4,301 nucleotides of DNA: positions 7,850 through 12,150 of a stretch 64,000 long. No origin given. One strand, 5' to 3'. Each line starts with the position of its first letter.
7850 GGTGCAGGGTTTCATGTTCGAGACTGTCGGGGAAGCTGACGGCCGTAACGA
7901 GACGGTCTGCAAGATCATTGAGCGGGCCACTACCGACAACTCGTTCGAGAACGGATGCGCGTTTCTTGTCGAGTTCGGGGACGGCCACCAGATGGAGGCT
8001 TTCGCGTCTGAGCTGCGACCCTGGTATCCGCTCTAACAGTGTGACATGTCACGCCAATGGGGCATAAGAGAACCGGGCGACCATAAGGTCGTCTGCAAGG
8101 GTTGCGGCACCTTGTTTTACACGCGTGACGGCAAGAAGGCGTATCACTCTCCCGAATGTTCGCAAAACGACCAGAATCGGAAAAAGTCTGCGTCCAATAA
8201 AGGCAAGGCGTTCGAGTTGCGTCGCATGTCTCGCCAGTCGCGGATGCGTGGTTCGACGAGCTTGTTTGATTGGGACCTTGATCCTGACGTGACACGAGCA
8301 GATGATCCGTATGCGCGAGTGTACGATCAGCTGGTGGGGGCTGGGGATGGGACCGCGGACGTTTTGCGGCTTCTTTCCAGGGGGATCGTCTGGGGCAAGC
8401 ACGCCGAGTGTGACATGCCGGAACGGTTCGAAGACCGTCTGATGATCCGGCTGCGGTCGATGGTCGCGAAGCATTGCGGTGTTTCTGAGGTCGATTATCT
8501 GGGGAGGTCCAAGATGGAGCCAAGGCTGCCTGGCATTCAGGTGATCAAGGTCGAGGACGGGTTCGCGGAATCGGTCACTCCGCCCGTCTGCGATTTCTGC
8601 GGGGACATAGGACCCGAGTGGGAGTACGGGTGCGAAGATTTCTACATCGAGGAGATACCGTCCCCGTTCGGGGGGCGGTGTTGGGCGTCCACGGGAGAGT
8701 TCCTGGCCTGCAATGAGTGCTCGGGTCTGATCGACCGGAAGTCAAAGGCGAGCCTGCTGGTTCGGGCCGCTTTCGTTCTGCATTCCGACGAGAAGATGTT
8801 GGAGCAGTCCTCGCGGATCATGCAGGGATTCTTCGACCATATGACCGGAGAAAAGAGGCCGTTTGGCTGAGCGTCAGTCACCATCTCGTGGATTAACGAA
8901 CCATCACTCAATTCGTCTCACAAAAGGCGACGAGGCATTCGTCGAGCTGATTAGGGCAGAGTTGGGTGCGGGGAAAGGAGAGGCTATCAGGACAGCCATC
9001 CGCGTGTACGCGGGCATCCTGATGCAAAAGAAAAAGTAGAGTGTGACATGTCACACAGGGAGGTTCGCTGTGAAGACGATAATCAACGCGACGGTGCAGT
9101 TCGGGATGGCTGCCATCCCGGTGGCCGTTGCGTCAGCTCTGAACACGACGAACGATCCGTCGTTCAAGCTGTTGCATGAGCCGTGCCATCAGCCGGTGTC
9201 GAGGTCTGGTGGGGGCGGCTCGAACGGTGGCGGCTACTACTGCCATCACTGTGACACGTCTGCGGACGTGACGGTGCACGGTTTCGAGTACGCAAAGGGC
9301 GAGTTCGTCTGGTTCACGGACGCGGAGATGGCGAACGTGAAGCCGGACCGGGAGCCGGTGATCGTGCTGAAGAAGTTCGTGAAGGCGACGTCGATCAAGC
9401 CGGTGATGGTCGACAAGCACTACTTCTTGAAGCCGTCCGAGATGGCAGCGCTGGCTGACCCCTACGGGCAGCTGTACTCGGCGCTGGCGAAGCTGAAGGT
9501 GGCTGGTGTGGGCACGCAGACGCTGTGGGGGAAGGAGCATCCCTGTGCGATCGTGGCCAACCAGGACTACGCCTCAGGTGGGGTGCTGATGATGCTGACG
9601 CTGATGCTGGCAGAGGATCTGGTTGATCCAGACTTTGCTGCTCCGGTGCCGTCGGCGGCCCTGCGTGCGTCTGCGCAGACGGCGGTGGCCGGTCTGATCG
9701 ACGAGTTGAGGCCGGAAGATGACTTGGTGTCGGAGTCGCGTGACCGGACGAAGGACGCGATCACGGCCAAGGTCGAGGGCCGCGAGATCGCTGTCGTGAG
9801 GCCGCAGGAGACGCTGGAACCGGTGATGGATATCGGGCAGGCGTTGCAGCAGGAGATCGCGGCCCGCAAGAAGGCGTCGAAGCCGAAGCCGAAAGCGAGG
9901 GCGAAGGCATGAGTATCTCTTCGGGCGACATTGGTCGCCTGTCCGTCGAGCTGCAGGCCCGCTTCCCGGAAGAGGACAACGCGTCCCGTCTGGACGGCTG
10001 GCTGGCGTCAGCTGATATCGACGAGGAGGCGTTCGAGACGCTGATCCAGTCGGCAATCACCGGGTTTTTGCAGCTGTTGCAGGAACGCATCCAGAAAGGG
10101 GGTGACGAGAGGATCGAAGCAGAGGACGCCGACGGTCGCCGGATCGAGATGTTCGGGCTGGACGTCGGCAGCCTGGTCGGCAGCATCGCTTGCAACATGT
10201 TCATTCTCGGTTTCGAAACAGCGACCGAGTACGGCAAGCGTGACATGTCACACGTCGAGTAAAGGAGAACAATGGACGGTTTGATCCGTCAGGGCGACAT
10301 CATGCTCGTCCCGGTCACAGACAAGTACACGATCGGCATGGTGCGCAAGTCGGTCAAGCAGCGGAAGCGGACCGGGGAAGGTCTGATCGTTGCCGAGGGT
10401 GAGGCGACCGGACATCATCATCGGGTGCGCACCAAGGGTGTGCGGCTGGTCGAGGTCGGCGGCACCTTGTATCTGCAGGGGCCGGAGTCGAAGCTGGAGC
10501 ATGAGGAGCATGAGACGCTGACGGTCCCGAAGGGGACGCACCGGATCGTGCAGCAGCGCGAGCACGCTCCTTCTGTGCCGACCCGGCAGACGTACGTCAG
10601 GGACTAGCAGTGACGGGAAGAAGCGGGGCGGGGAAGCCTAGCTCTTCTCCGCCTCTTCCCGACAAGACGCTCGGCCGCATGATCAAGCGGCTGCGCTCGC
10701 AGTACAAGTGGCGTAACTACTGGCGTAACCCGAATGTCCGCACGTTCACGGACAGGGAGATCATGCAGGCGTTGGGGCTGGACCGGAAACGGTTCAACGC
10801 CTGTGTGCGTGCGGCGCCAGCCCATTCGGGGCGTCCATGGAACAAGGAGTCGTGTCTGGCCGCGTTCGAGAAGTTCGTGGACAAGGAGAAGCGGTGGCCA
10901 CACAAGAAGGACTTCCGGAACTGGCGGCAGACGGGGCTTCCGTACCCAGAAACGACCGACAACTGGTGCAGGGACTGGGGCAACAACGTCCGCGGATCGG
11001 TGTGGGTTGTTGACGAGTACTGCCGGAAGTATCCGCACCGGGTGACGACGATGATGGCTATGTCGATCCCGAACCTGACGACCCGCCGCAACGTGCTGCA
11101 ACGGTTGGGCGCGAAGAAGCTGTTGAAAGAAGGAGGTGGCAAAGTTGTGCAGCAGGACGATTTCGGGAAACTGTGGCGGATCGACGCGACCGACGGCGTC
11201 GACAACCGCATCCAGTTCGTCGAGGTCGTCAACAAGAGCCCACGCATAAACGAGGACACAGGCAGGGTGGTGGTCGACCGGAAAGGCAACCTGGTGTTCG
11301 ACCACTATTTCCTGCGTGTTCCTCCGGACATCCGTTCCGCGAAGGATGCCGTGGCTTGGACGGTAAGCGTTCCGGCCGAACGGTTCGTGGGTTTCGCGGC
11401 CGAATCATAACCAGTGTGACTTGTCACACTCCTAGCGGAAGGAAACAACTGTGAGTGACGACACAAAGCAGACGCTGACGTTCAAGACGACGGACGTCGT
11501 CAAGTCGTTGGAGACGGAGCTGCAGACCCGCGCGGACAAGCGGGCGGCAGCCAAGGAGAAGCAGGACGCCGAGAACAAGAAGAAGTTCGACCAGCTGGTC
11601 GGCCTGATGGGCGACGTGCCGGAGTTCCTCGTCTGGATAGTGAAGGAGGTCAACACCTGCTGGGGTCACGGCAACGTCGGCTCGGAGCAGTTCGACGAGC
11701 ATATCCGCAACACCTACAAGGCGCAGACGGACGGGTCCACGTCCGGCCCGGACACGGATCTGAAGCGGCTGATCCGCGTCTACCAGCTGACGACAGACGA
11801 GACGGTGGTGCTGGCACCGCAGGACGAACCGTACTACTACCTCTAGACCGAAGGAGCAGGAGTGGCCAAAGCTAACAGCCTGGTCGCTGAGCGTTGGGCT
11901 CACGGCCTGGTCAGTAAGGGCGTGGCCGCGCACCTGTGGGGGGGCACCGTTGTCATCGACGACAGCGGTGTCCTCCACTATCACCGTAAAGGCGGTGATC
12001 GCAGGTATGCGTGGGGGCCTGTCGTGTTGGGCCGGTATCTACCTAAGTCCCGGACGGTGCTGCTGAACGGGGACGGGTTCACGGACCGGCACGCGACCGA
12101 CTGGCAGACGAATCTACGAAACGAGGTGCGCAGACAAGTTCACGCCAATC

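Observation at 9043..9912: Phage-encoded Ku homolog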

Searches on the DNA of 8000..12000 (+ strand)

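Call 7: search_dna_similar(query=window:8000-12000:+, collection=phages, mode=near, max_rows=30)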
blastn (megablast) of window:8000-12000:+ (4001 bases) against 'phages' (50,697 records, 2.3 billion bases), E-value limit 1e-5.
No match.
